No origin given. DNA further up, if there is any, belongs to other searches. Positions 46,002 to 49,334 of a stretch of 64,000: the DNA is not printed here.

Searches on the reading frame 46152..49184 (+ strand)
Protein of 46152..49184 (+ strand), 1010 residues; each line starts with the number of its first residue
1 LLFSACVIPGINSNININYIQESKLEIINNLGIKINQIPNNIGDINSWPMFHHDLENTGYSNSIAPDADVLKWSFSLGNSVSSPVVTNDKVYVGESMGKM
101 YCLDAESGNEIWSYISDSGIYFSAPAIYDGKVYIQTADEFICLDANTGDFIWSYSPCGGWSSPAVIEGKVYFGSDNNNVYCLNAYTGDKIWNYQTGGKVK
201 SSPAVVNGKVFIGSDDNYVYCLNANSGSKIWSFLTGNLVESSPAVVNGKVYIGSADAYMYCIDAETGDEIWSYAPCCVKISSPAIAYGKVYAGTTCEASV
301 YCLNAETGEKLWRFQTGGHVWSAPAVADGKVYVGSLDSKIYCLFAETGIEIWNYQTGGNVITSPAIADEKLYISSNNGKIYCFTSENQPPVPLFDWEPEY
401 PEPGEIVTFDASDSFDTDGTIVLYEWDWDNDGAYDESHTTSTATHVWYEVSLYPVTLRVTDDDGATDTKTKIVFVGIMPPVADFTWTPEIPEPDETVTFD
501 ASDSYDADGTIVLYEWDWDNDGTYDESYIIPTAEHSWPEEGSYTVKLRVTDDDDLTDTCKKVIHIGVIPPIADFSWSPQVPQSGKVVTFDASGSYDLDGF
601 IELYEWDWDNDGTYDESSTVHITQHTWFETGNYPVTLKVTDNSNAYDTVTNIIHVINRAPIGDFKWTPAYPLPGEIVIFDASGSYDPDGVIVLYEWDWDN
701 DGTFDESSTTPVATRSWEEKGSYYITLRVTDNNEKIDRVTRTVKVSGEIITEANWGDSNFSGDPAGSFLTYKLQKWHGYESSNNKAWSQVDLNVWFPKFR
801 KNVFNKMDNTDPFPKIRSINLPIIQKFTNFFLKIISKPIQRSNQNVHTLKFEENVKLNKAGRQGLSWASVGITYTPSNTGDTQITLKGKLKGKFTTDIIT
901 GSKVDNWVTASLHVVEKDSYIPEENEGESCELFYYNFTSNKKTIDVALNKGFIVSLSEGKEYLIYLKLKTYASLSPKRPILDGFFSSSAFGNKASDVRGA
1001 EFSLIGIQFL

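Call 5: search_protein_families(library=pfam, proteins=[window:46152-49184:+], max_evalue=0.01)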
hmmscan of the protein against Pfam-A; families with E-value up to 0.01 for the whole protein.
window:46152-49184:+ (1010 aa): 12 families
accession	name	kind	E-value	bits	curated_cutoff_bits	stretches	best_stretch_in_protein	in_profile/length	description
PF13570.13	Beta-prop_ACSF4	-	9.9e-61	206.4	133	3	209-386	63-244/329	Beta-alanine-activating enzyme, beta-propeller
PF18911.6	PKD_4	-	7.8e-51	170.5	27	4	479-561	3-79/85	PKD domain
PF13360.13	PQQ_2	-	4.1e-47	161.2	27.6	3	142-273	7-144/233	Outer membrane protein assembly factor BamB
PF00801.26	PKD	-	1.3e-35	121.6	23.5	4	399-473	9-79/80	PKD domain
PF01011.28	PQQ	-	1.8e-25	90.1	26.7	2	239-275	49-85/595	Glucose/ethanol/alcohol dehydrogenase, beta-propeller domain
PF22352.2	K319L-like_PKD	-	5.9e-24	84.3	27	4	490-559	7-78/84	K319L-like, PKD domain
PF16967.11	TcfC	-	1e-06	28.6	29.4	0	540-561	43-64/68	E-set like domain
PF21027.3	Sde0182_C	-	2.4e-05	25.3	27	0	677-703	2-29/83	Cellulose-binding protein Sde0182, C-terminal domain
PF20009.4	GEVED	-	6.8e-05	24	24.4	0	697-732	7-41/78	GEVED domain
PF17005.11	WD40_like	-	0.00024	21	40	0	327-386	52-110/301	WD40-like domain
PF14435.11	SUKH-4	-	0.0032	18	25.5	0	159-207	71-115/179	SUKH-4 immunity protein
PF24318.1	DUF7490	-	0.0073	16.4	27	0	706-744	65-103/106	Domain of unknown function (DUF7490)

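Call 6: search_protein_families(library=ncbifam, proteins=[window:46152-49184:+], max_evalue=0.1)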
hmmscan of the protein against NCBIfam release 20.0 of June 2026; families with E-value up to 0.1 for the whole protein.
window:46152-49184:+ (1010 aa): 9 families
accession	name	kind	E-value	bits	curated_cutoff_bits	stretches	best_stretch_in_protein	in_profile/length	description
TIGR03300.1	assembly_YfgL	equivalog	1e-48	166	285.2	3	162-274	60-172/377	outer membrane protein assembly factor BamB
NF053615.1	SerThrKinAfsKStmc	equivalog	4.3e-44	151.3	1300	2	80-228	656-805/809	protein serine/threonine kinase AfsK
NF008351.0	PRK11138.1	equivalog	6.1e-43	146.8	423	5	165-232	118-185/394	outer membrane protein assembly factor BamB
TIGR03075.1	PQQ_enz_alc_DH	subfamily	3.5e-34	118.3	480.05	4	37-153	10-145/530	PQQ-dependent dehydrogenase, methanol/ethanol family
TIGR04528.1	acido_non_PQQ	subfamily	2e-24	86.2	650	3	161-233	52-128/493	acido-empty-quinoprotein group A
TIGR03074.1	PQQ_membr_DH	subfamily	2.5e-12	45.5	832.65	1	240-360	206-311/783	membrane-bound PQQ-dependent dehydrogenase, glucose/quinate/shikimate family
NF050114.1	Rv3212_fam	equivalog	6.8e-06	25.5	150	0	243-308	67-134/393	Rv3212 family protein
TIGR00283.1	arch_pth2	equivalog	0.00028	21.1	82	0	532-569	39-76/115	aminoacyl-tRNA hydrolase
NF058578.1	CPR_pilus_PamR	equivalog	0.059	12.2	300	0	616-645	199-228/297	pilus system RbmA-like protein PamR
